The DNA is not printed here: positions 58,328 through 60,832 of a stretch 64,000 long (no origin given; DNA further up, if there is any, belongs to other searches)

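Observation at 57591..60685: Short, divergent glycyl-radical enzyme with a G-C-N-W Cys loop, coupled to its activase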

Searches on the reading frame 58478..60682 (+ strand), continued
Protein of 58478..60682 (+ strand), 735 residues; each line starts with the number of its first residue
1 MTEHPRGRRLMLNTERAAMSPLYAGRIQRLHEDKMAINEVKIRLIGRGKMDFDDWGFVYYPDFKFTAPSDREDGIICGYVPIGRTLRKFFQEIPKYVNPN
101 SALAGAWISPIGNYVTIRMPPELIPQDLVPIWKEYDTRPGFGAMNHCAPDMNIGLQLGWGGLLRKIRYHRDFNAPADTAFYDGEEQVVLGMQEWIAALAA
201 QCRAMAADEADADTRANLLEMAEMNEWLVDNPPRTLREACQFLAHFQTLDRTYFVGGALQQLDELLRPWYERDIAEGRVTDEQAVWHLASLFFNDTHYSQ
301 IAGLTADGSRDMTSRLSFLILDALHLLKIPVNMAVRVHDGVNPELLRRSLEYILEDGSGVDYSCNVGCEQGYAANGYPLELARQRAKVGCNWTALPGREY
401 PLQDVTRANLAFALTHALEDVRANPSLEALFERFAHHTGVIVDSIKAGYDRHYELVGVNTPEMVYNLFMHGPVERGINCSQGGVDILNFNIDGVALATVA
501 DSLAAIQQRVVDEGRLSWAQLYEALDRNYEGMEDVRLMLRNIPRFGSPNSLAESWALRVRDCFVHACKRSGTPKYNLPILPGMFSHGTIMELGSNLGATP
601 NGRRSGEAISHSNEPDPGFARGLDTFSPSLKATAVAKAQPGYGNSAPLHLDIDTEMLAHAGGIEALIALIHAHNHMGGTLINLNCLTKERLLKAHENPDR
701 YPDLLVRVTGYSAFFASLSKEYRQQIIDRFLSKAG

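Call 33: search_solved_structures(query=A1, max_evalue=1e-10, show_alignments=5)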
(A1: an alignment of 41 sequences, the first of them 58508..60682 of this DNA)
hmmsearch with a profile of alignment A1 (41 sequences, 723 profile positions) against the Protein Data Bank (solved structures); distinct sequences matched with E-value up to 1e-10: 37.
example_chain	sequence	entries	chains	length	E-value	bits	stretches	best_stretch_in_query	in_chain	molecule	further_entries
8yjo_A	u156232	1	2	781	1.3e-122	413.6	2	291-721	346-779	Probable dehydratase PflD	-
9f3w_A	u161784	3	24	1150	1.5e-122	413.4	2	146-720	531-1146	Choline trimethylamine-lyase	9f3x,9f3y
8id0_A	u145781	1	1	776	2.9e-118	399.2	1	128-721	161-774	formate C-acetyltransferase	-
5i2a_A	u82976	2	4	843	3.9e-118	398.8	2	93-523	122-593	Diol-dehydratase | Diol dehydratase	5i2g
1r8w_A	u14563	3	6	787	1.8e-116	393.3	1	132-720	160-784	glycerol dehydratase | B12-independent glycerol dehydratase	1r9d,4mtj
6vxc_A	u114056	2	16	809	3.3e-114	385.8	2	290-720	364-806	Trans-4-hydroxy-L-proline dehydratase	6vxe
2f3o_A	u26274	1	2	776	4.5e-113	382.1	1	130-719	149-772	pyruvate formate-lyase 2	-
6lon_B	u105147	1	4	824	2.3e-112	379.7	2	290-721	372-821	PFL2/glycerol dehydratase family glycyl radical enzyme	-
9rco_A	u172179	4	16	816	2.2e-111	376.5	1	130-721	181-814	Glycyl radical protein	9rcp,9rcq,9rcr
5a0z_A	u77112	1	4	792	8.5e-107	361.3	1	146-720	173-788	CHOLINE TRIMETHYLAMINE LYASE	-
5a0u_A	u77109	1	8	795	8.7e-107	361.3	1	146-720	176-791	CHOLINE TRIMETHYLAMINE LYASE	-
8id7_A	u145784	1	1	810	5.5e-106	358.6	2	290-720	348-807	Probable dehydratase YbiW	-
8yjn_A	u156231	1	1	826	6e-106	358.5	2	290-720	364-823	Probable dehydratase YbiW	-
5ymr_B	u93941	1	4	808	5.2e-105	355.4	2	289-719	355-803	Formate acetyltransferase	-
6xs4_A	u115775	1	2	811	2.5e-104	353.2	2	290-720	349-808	Formate C-acetyltransferase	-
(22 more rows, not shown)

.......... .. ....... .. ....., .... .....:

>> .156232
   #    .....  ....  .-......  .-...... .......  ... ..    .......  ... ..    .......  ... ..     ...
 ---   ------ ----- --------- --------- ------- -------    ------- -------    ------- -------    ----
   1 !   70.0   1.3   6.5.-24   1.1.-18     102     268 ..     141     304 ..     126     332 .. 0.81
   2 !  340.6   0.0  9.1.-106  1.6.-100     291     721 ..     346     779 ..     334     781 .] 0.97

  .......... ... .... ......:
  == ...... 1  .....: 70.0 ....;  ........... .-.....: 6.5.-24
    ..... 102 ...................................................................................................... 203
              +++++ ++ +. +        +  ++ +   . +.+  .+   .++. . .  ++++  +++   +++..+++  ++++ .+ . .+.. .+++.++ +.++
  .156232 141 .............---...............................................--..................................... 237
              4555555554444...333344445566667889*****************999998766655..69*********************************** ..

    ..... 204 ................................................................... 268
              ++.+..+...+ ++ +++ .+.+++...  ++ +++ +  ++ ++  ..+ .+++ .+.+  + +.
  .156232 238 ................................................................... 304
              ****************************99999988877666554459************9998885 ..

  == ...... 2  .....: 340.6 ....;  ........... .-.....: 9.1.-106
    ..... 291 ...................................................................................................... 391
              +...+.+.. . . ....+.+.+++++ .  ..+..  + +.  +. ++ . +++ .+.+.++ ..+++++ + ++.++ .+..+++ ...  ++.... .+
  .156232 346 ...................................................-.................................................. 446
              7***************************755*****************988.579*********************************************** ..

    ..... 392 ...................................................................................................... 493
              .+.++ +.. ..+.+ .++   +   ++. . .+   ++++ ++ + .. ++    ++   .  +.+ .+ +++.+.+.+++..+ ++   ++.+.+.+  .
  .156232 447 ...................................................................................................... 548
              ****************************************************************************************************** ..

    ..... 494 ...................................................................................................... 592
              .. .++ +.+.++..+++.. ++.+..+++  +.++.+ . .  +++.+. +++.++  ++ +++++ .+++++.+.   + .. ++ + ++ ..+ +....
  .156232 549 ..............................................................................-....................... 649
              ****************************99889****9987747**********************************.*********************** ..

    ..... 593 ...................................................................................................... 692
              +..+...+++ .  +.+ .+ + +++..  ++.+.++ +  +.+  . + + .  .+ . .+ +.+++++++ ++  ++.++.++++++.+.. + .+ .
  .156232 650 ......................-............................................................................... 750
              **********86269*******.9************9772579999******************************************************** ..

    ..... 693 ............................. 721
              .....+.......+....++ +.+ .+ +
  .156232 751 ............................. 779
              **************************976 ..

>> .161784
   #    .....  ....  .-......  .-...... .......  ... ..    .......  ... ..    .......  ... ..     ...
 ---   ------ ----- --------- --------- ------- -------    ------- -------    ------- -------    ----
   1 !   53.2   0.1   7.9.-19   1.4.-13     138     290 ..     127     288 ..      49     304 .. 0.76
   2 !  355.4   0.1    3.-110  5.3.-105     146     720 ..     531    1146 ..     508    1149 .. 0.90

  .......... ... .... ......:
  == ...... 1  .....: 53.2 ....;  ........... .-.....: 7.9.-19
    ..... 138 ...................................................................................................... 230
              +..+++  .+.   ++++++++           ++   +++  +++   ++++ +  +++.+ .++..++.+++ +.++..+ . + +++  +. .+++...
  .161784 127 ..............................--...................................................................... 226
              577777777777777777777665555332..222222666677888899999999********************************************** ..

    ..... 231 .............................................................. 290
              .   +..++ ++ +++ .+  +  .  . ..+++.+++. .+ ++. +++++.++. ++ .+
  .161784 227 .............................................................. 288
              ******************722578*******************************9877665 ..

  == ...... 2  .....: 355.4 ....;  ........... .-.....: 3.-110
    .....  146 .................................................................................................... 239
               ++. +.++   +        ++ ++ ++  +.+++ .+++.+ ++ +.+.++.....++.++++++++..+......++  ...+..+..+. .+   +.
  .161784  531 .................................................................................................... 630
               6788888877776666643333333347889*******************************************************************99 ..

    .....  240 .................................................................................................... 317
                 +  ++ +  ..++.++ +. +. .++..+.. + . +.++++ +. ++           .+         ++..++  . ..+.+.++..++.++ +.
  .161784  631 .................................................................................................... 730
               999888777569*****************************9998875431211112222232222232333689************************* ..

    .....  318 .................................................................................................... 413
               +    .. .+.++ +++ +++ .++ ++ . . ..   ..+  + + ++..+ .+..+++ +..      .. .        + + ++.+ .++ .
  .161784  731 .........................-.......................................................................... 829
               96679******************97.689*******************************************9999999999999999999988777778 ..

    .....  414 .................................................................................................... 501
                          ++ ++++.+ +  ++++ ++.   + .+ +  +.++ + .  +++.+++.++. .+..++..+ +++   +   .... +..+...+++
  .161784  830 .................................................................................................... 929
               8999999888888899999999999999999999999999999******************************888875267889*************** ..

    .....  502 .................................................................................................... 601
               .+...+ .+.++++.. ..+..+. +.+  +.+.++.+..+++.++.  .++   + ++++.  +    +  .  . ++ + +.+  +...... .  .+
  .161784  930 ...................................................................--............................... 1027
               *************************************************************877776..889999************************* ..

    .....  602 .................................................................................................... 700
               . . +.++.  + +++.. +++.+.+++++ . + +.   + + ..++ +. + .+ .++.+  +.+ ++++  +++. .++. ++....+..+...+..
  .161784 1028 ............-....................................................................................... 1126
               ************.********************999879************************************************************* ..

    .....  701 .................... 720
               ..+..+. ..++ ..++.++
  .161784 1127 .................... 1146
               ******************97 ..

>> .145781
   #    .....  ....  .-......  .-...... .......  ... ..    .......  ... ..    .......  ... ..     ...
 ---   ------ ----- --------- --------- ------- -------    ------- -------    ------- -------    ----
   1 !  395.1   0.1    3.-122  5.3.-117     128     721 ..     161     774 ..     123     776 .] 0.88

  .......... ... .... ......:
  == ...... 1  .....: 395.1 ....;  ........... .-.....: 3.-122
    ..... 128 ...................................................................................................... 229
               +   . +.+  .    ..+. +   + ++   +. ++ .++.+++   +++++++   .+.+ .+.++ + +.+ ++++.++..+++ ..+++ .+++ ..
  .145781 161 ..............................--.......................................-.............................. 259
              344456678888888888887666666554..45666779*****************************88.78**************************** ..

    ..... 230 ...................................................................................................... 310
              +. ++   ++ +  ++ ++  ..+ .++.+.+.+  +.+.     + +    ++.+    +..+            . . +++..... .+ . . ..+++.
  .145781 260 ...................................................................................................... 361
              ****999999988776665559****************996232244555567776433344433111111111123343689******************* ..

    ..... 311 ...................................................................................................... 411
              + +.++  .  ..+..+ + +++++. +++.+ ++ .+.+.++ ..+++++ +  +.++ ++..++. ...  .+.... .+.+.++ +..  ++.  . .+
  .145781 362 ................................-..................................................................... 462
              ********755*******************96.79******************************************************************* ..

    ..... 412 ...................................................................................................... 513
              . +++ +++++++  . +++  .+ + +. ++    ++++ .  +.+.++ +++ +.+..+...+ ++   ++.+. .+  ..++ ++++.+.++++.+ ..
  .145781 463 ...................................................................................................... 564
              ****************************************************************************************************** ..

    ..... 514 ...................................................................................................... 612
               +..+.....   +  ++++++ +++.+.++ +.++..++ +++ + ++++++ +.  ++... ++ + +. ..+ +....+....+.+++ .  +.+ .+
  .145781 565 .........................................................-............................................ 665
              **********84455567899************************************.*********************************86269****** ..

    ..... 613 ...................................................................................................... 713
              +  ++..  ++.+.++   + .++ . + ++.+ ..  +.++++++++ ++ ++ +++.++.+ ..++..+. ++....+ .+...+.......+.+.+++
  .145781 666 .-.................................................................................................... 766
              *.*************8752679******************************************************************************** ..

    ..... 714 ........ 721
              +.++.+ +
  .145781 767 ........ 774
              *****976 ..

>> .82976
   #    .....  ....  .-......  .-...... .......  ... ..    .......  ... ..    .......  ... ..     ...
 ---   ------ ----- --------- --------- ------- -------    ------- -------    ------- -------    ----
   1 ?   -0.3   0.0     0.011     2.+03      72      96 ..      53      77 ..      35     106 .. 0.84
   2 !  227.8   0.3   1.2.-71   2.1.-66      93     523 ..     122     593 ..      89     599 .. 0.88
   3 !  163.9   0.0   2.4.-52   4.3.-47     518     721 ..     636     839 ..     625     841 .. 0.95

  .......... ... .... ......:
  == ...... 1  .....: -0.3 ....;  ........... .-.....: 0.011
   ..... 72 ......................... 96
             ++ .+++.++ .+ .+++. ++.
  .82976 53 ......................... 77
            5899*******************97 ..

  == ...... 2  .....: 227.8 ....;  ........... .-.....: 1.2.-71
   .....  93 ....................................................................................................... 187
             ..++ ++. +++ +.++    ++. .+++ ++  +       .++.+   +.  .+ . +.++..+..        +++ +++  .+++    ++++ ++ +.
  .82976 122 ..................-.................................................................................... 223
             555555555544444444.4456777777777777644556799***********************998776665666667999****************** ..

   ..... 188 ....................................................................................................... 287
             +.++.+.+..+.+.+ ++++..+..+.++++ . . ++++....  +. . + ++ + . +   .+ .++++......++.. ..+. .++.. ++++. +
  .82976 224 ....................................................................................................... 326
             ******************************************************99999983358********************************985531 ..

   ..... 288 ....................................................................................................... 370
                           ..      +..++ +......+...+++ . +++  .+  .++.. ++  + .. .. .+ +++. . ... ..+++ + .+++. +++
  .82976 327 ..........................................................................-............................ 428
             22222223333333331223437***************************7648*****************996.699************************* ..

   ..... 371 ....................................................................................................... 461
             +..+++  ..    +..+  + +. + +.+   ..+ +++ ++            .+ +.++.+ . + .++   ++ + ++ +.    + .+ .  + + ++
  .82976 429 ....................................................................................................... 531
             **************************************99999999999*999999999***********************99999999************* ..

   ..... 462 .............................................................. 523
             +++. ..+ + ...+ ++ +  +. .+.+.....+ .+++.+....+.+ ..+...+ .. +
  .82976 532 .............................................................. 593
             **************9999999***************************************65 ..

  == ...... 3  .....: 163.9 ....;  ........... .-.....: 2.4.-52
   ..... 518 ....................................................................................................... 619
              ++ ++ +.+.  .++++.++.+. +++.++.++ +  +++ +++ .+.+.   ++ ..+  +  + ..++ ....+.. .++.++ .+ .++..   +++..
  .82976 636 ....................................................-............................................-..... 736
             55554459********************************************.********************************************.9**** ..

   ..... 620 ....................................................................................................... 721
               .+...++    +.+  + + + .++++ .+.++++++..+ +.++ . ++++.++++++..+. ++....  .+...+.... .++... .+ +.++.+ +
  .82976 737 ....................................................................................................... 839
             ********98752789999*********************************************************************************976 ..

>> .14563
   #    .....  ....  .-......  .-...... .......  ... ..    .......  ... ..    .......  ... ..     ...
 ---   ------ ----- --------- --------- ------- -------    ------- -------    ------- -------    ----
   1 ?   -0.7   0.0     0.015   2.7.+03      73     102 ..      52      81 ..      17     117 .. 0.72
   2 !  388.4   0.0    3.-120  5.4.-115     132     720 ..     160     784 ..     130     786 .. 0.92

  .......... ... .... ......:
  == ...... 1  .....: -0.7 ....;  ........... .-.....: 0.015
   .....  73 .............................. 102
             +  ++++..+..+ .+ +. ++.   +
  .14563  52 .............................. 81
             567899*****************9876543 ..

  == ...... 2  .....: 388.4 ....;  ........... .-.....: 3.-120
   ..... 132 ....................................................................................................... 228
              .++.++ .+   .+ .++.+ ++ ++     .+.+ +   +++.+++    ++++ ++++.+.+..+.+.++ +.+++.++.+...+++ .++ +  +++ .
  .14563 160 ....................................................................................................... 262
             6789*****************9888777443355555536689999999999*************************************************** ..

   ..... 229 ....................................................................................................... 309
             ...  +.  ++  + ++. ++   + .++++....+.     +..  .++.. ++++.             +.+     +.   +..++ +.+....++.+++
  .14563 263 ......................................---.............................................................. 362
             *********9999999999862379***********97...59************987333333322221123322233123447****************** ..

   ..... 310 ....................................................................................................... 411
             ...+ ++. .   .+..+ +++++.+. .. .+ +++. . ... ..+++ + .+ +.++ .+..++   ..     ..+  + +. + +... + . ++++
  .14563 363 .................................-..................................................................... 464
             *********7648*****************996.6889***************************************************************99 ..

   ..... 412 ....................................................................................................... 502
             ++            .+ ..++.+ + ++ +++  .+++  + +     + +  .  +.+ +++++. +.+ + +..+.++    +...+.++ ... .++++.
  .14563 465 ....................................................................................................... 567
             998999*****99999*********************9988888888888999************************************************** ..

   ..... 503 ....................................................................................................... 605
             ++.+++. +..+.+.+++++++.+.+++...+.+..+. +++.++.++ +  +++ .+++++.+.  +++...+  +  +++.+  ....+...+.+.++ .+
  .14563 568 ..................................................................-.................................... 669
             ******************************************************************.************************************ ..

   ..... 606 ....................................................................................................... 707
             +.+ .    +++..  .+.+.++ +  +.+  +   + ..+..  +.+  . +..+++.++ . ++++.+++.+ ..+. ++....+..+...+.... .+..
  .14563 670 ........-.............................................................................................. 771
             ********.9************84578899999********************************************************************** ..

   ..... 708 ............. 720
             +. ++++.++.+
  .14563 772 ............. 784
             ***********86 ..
